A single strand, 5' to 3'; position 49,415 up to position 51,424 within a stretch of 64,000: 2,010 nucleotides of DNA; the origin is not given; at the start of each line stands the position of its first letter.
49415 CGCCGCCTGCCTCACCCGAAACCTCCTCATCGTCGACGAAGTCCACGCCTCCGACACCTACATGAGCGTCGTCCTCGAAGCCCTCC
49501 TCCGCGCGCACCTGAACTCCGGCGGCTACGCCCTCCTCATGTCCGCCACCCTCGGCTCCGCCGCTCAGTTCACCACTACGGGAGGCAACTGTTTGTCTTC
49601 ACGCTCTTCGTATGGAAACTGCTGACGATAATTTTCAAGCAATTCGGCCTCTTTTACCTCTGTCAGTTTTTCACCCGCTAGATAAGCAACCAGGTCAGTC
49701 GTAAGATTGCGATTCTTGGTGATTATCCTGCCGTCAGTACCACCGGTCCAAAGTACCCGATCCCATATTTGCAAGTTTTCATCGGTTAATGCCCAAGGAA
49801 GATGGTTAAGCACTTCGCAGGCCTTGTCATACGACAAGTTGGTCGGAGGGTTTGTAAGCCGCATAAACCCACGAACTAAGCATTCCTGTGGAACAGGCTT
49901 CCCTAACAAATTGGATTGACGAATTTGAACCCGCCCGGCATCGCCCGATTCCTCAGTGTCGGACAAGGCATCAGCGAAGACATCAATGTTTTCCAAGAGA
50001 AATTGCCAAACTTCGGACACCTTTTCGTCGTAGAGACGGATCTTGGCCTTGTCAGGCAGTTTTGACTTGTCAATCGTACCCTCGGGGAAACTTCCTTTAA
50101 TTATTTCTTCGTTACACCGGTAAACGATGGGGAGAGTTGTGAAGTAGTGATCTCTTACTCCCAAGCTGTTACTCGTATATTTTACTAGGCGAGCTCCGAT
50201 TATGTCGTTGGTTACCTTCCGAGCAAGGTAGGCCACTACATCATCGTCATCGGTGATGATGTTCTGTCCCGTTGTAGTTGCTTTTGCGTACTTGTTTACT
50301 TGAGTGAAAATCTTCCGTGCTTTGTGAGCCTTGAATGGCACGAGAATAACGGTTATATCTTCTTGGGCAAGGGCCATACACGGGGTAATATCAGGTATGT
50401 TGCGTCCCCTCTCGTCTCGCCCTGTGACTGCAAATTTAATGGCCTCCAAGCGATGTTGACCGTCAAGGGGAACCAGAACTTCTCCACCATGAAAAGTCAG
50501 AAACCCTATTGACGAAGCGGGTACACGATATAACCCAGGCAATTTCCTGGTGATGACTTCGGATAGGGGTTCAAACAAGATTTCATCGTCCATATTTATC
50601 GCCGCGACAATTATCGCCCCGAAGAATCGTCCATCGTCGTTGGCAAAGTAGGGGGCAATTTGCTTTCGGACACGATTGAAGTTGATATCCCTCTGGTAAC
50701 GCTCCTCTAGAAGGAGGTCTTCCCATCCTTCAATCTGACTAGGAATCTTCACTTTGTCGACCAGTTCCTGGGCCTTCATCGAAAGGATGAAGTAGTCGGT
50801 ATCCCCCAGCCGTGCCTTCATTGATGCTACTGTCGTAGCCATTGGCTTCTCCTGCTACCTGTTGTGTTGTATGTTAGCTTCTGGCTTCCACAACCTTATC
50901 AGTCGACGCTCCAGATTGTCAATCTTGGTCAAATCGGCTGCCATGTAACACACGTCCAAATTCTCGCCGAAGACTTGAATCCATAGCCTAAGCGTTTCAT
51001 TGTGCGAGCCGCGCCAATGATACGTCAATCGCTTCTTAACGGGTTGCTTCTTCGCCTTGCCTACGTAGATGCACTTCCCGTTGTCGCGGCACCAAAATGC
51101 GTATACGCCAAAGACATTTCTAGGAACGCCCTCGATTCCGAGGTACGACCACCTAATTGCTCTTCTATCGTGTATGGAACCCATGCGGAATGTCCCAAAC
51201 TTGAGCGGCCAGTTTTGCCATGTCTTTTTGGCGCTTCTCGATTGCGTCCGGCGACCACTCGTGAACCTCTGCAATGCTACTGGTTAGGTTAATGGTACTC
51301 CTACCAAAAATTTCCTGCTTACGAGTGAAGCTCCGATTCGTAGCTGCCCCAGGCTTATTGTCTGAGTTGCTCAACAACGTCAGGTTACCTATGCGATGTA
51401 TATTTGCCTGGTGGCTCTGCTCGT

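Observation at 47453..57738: Type I-E CRISPR-Cas locus gutted: the Cascade block, the 3' half of cas3 and the 5' end of cas1 are replaced by another defence cassette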

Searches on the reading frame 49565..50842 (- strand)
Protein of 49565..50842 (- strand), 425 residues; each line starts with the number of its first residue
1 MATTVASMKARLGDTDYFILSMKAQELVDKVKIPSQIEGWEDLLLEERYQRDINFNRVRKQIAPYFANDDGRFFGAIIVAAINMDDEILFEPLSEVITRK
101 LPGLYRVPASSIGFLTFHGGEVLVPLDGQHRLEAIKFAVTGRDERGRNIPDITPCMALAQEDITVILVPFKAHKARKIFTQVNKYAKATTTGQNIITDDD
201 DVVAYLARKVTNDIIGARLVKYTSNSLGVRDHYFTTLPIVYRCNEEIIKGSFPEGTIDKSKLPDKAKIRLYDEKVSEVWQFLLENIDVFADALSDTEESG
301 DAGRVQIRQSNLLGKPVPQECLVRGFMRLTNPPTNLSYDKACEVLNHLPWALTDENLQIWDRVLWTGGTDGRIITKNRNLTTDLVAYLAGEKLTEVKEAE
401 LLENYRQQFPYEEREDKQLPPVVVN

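Call 6: search_protein_families(library=pfam, proteins=[window:49565-50842:-], max_evalue=0.01)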
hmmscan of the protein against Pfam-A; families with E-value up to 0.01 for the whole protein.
window:49565-50842:- (425 aa): 1 family
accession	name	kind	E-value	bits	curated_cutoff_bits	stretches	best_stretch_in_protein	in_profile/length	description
PF14072.11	DndB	-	1e-25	91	29.1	1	12-388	8-331/338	DNA-sulfur modification-associated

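Call 8: search_protein_families(library=ncbifam, proteins=[window:49565-50842:-], max_evalue=0.001)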
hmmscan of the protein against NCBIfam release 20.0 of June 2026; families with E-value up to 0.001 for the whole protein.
window:49565-50842:- (425 aa): 3 families
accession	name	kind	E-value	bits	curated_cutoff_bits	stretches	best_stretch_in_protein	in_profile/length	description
TIGR03187.1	DGQHR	domain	8.8e-20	71.6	58.85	1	11-317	5-263/276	DGQHR domain-containing protein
TIGR03233.1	DNA_S_dndB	equivalog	6e-12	45.3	328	1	16-251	17-223/355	DNA sulfur modification protein DndB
TIGR04172.1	DGQHR_dnd_1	hypoth_equivalog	3.8e-05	22.9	450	1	11-138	9-127/381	DNA phosphorothioation-associated DGQHR protein 1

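Call 9: search_protein_families(library=padloc, proteins=[window:49565-50842:-], max_evalue=0.001)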
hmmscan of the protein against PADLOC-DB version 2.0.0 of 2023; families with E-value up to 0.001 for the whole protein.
window:49565-50842:- (425 aa): 1 family
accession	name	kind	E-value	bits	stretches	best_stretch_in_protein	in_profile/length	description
PDLC02658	DndB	-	5.4e-12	43.4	1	41-291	38-253/356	DndB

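Call 41: find_homologous_proteins(query=window:49565-50842:-, max_evalue=1e-10)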
Query window:49565-50842:- (425 aa): 845 proteins with E <= 1e-10 among 7524 candidates; the best 120 are listed.
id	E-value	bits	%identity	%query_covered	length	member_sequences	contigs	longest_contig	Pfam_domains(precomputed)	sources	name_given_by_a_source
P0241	8.9e-285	962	100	100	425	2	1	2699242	PF14072.12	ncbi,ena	-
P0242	2.1e-203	694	73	99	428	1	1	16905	PF14072.12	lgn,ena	-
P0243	8.8e-200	682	71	100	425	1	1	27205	PF14072.12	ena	-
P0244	2.7e-199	680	71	99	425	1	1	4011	PF14072.12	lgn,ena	-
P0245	4.5e-198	676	71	99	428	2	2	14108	PF14072.12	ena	-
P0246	2.7e-197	674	70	99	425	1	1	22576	PF14072.12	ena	-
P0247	1.1e-196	672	69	99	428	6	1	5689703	PF14072.12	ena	-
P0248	2.0e-195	668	69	100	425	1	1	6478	PF14072.12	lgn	-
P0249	3.3e-195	667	69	99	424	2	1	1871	PF14072.12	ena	-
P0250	9.2e-195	665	71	99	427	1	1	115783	PF14072.12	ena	-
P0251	3.1e-193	660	69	100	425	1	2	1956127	PF14072.12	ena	-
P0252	1.4e-192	658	68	99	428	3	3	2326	PF14072.12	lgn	-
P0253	2.1e-192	658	70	99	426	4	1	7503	PF14072.12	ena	-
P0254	2.5e-192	657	68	99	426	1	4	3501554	PF14072.12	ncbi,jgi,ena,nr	ncbi:MAG: DGQHR domain-containing protein [Chloroflexota bacterium]|nr:DGQHR domain-containing prote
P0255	1.7e-191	655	67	99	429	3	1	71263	PF14072.12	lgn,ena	-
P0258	4.4e-190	650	67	99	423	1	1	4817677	PF14072.12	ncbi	-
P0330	2.1e-176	605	63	97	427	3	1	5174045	PF14072.12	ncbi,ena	-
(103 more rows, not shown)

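Call 44: find_encoding_contigs(protein=P0247, flank=8000, max_places=3)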
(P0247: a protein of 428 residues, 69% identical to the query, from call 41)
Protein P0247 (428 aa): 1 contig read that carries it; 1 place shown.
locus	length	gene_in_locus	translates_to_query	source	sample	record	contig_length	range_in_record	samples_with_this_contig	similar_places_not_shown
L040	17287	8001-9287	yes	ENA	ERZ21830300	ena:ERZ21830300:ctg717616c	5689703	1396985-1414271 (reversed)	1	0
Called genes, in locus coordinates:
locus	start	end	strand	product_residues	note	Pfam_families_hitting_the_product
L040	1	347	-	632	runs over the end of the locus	PF07719:TPR_2 (faint), PF13428:TPR_14 (faint), PF14559:TPR_19 (faint), PF00515:TPR_1 (faint), PF13431:TPR_17 (faint), PF13432:TPR_16 (weak), PF22548:AEP-TOTE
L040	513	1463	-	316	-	PF27225:AF_1859_N, PF10040:CRISPR_Cas6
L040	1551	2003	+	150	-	PF06094:GGACT, PF13772:AIG2_2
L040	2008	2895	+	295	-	PF05721:PhyH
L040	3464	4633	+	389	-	PF00266:Aminotran_5, PF01212:Beta_elim_lyase (weak)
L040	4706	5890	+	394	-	PF01507:PAPS_reduct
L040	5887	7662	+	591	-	PF03235:GmrSD_N, PF07510:GmrSD_C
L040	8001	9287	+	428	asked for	PF14072:DndB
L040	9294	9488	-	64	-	-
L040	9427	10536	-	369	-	PF01180:DHO_dh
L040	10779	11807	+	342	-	PF00107:ADH_zinc_N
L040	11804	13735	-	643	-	PF20581:DUF6785, PF20580:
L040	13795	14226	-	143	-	PF01850:PIN (weak), PF13470:PIN_3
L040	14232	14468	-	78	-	PF19891:DUF6364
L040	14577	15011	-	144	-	PF01850:PIN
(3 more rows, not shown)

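Call 49: search_solved_structures(query=window:49565-50842:-, max_evalue=0.1, show_alignments=1)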
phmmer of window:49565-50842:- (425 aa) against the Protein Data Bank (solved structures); distinct sequences matched with E-value up to 0.1: 0.

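Call 70: find_related_loci(query=window:49565-50842:-, collection=metagenome_contigs, flank=10000)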
Query window:49565-50842:- (425 aa) in metagenome_contigs; peptide patterns used: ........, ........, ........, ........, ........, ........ (x = any residue, [..] = any of these).
101 stretches matched a pattern, but none encodes a relative of the query by tblastn (E <= 1e-3).

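Call 72: search_dna_similar(query=window:49565-50842:-, collection=plasmids, mode=protein, max_rows=12)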
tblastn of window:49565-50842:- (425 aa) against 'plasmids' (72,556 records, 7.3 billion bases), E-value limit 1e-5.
Records with a match: 6; places in all: 6; records where one place covers at least 80% of the query: 5.
Best place of each record, by identity: <60% 6.
By first word of the organism name: Rhizobium 4; Roseobacter 1; Neorhizobium 1.
By predicted mobility (MOB-suite, as given by PLSDB): conjugative 4; non-mobilizable 2.
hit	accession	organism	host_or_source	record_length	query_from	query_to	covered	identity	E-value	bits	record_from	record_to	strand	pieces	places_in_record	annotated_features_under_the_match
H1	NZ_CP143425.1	Roseobacter litoralis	Fucus vesiculosus var. spiralis,cell ...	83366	7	424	98%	24.3%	6e-18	94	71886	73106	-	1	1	DGQHR domain-containing protein | phospholipase D family protein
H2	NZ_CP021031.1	Rhizobium sp. NXC14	Phaseolus vulgaris,cell culture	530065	7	405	94%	25.1%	5e-16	88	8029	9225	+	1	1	DNA sulfur modification protein DndB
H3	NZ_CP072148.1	Rhizobium sp. K1/93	Himalayan blackberry,cell culture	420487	7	405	94%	23.7%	2e-10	71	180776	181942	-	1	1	DNA sulfur modification protein DndB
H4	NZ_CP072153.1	Rhizobium sp. K15/93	Himalayan blackberry,cell culture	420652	7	405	94%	23.7%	2e-10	71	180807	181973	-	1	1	DNA sulfur modification protein DndB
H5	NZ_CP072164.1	Rhizobium sp. B21/90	Himalayan blackberry,cell culture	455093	7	405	94%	23.7%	2e-10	71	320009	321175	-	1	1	DNA sulfur modification protein DndB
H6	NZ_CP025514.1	Neorhizobium sp. SOG26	Oryza glumipatula,Whole ...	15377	5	250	58%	23.8%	7e-8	62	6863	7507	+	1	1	DNA sulfur modification protein DndB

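Call 90: find_related_loci(query=A4, collection=viral_contigs, flank=8000)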
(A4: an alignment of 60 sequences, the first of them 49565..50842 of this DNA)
Query A4 (425 aa) in viral_contigs; peptide patterns used: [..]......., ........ (x = any residue, [..] = any of these).
42 stretches matched a pattern, but none encodes a relative of the query by tblastn (E <= 1e-3).

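Call 92: predict_structure(alignment_id=A4)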
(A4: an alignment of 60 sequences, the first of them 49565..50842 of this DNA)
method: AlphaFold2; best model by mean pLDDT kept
length: 425 residues; sequences in the alignment: 60
mean_pLDDT: 86.2   pTM: 0.79
mean pLDDT of the five models: 86.2, 81.4, 80.5, 76.0, 74.4
residues with pLDDT >= 90: 195; 70-90: 189; 50-70: 38; < 50: 3
segments of 3 or more residues with pLDDT < 50: none
pLDDT, mean of each block of 10 residues (from residue 1): 75 84 87 67 78 80 84 81 66 71 72 76 81 90 88 87 87 71 70 82 94 94 88 96 96 81 90 98 98 94 95 96 97 92 96 92 88 93 94 92 95 92 64
secondary structure, 60 per line:
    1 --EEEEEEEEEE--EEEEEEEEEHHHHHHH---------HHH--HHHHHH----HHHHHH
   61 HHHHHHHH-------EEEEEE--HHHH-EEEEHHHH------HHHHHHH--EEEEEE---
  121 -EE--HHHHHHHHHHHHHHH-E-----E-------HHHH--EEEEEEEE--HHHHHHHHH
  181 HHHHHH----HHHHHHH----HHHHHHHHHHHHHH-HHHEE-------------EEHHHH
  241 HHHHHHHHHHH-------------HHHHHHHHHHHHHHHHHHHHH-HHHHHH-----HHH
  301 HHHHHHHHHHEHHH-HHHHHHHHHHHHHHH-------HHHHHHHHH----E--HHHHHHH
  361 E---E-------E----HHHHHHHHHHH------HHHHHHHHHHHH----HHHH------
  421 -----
elements in order: E3-12 E15-23 H24-30 H45-50 H55-68 E76-81 H84-87 E89-92 H93-96 H103-109 E112-117 H126-140 H156-159 E162-169 H172-186 H191-197 H202-215 H237-251 H265-285 H287-292 H298-310 H316-330 H338-346 H354-360 H378-388 H395-406 H411-414

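Call 94: fold_search(model_id=the predicted structure, library=pdb)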
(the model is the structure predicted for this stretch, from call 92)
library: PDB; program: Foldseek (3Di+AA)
matches with E <= 10: 53; with E <= 0.001: 0
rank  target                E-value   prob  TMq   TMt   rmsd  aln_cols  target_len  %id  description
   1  5k5d_B                3.2e-01  0.25  0.19  0.28  16.1       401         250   10  Structure of the C2221 form of Pnob8-like ParB-N domain (released 2016-06-15)
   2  5k5a                  5.4e-01  0.21  0.21  0.29  16.0       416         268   10  Structure of the pNOB8-like ParB N-domain (released 2016-06-15)
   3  8etr                  8.7e-01  0.04  0.10  0.10  22.8       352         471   11  CryoEM Structure of NLRP3 NACHT domain in complex with G2394 (released 2022-11-02)
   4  2lud_MODEL_1_A        1.0e+00  0.06  0.11  0.17  21.0       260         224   13  Solution structure of a conformational mutant of the adhesion protein delta-Bd37 from Babesia divergens (released 2013-06-12)
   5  5k5d_A                1.0e+00  0.16  0.21  0.32  16.0       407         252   10  Structure of the C2221 form of Pnob8-like ParB-N domain (released 2016-06-15)
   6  8wsm                  1.1e+00  0.03  0.11  0.10  23.2       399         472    9  NLRP3 NACHT domain in complex with compound 32 (released 2023-11-22)
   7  7upp_A                1.2e+00  0.11  0.14  0.18  16.2       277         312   11  Crystal structure of designed heterotrimeric assembly DHT03_2arm_A21/B21/C long (released 2022-12-14)
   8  8wfd_F                1.3e+00  0.04  0.08  0.07  13.6       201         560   12  The cryo-EM structure of TdpAB in complex with AMPPNP and DNA (released 2025-01-22)
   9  8rao_O                1.7e+00  0.02  0.11  0.08  20.9       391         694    8  Structure of Sen1-ADP.BeF3-RNA complex (released 2024-10-30)
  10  9euf_H                1.8e+00  0.04  0.08  0.10  17.6       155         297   14  Cryo-EM structure of Staphylococcus aureus bacteriophage phi812 baseplate in the pre-contraction state - complete (released 2025-04-09)
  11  8wfd_A                2.0e+00  0.01  0.08  0.07  22.2       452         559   11  The cryo-EM structure of TdpAB in complex with AMPPNP and DNA (released 2025-01-22)
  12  5k5d_C                2.3e+00  0.12  0.22  0.33  15.5       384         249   11  Structure of the C2221 form of Pnob8-like ParB-N domain (released 2016-06-15)
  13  5gom_A                2.3e+00  0.01  0.08  0.08  27.3       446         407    9  Truncated mitofusin-1, transition-like state (released 2017-02-01)
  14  8wfd_C                2.4e+00  0.04  0.07  0.05  12.2       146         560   10  The cryo-EM structure of TdpAB in complex with AMPPNP and DNA (released 2025-01-22)
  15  9me9                  2.6e+00  0.01  0.11  0.07  23.3       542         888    9  Cryo-EM structure of the magnesium transporter MgtA in an E1-like conformation with bound Mg2+ ions (released 2025-12-10)
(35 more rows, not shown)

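Call 95: find_encoding_contigs(protein=P0330, flank=8000, max_places=2)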
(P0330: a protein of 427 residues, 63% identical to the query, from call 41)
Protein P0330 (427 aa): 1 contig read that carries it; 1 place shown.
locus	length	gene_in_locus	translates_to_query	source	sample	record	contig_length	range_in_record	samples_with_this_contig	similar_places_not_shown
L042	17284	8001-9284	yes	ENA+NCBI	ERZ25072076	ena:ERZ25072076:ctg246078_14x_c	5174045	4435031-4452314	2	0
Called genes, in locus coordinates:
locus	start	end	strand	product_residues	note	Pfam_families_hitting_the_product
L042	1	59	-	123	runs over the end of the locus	PF01850:PIN (weak)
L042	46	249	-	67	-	PF09957:VapB_antitoxin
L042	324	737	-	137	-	-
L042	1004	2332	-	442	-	PF06808:DctM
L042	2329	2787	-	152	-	PF04290:DctQ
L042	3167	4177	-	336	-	PF03480:DctP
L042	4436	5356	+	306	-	-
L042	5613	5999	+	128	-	-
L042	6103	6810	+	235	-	-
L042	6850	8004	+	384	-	PF13395:HNH_4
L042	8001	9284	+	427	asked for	PF14072:DndB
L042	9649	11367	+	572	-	PF02776:TPP_enzyme_N, PF00205:TPP_enzyme_M, PF02775:TPP_enzyme_C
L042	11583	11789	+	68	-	PF00313:CSD, PF08206:OB_RNB (weak)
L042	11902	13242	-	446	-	PF01042:Ribonuc_L-PSP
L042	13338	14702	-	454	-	PF01546:Peptidase_M20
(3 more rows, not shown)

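Call 96: find_encoding_contigs(protein=P0258, flank=8000, max_places=2)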
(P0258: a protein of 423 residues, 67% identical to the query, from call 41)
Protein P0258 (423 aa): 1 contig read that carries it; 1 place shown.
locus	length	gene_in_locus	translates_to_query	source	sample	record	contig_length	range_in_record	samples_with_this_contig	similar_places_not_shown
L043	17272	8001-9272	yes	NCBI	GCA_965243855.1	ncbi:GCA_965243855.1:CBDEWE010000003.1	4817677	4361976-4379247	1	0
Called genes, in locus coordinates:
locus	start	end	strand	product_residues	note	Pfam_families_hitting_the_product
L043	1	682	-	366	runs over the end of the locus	PF20434:BD-FAE (faint), PF02230:Abhydrolase_2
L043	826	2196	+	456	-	PF12390:Se-cys_synth_N, PF03841:SelA, PF01212:Beta_elim_lyase (faint)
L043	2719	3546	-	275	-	-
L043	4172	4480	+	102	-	-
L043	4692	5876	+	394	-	PF01507:PAPS_reduct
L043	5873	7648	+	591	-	PF03235:GmrSD_N, PF07510:GmrSD_C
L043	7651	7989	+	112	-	PF20815:GIY_YIG_2 (faint), PF01541:GIY-YIG (weak)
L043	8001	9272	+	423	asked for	PF14072:DndB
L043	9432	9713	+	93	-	-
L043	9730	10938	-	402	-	PF13173:AAA_14, PF13635:DUF4143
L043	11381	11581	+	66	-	-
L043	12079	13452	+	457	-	PF01555:N6_N4_Mtase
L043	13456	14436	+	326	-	PF24390:PRTase-CE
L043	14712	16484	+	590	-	PF24389:ORC-CDC6-like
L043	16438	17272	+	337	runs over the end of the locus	-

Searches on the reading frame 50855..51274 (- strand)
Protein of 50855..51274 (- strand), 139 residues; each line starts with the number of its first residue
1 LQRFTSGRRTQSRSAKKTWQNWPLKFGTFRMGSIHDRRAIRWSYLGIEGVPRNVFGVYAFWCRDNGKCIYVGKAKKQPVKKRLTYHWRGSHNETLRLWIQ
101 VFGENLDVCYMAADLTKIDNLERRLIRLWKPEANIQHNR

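Call 6: search_protein_families(library=pfam, proteins=[window:50855-51274:-], max_evalue=0.01)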
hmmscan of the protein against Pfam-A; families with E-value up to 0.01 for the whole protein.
window:50855-51274:- (139 aa): 2 families
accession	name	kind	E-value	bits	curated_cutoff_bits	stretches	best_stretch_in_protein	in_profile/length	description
PF20815.3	GIY_YIG_2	-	2.2e-10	41.2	22.4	2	64-96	29-65/153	GIY-YIG catalytic domain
PF01541.30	GIY-YIG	-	4.9e-06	27.2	22.6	1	55-131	2-74/78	GIY-YIG catalytic domain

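Call 8: search_protein_families(library=ncbifam, proteins=[window:50855-51274:-], max_evalue=0.001)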
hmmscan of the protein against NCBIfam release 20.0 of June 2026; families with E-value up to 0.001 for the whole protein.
window:50855-51274:- (139 aa): 3 families
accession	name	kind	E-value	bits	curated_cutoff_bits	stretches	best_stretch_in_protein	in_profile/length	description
TIGR00194.1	uvrC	equivalog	6.5e-06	25.1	285.45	1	55-135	12-87/574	excinuclease ABC subunit UvrC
NF011261.0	PRK14667.1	equivalog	1.7e-05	23.6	818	1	48-137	11-94/567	excinuclease ABC subunit C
TIGR01453.1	grpIintron_endo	subfamily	0.00034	20.7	56.05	1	56-136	3-88/215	group I intron endonuclease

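Call 9: search_protein_families(library=padloc, proteins=[window:50855-51274:-], max_evalue=0.001)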
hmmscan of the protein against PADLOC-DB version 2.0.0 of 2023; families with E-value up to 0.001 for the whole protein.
window:50855-51274:- (139 aa): 0 families
